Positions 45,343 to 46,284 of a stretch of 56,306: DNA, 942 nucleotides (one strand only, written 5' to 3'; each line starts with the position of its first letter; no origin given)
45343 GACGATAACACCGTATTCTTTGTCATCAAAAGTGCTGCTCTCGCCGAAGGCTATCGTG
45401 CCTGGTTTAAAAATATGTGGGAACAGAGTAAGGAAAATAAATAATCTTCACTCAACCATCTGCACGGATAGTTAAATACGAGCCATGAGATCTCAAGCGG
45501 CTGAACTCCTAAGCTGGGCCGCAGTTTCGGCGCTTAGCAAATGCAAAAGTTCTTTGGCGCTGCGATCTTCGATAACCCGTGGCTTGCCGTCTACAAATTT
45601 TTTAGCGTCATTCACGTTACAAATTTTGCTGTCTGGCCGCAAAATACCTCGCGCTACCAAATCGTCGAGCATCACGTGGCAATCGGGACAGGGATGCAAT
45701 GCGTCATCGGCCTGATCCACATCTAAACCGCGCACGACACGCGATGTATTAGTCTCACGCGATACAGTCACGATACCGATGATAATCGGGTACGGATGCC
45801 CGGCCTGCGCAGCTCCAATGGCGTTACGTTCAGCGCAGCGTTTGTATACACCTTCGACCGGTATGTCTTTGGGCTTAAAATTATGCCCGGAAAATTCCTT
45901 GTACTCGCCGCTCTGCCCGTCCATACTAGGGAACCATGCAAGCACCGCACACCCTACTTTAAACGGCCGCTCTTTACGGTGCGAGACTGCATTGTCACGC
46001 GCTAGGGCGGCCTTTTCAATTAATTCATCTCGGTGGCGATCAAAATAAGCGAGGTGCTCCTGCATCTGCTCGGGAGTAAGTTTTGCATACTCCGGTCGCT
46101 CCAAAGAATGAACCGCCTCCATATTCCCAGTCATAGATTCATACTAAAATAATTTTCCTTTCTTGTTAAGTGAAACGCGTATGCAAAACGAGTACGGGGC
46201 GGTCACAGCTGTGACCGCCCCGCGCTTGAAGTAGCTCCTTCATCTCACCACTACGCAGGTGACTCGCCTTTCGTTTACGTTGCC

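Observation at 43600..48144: Duplicated module: outer-membrane-type beta-barrel gene divergently paired with a TrmB-like regulator, in a genome that otherwise looks monoderm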

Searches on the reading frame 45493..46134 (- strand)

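Call 5: search_protein_families(library=pfam, proteins=[window:45493-46134:-], max_evalue=1)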
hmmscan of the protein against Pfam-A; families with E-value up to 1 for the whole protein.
window:45493-46134:- (213 aa): 4 families
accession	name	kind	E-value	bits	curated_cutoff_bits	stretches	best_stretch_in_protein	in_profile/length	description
PF00383.29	dCMP_cyt_deam_1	-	0.018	15.4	25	1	39-156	8-90/102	Cytidine and deoxycytidylate deaminase zinc-binding region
PF18734.6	HEPN_AbiU2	-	0.024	14.6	26.8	1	14-57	95-138/193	AbiU2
PF14421.12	LmjF365940-deam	-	0.089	12.9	27.1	0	99-114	76-91/218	LmjF365940 subfamily CDD/CDA-like deaminase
PF02755.20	RPEL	-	0.15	12.2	23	0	157-168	13-24/24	RPEL repeat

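Call 6: search_protein_families(library=ncbifam, proteins=[window:45493-46134:-], max_evalue=1)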
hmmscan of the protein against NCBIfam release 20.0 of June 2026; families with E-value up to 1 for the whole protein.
window:45493-46134:- (213 aa): 0 families
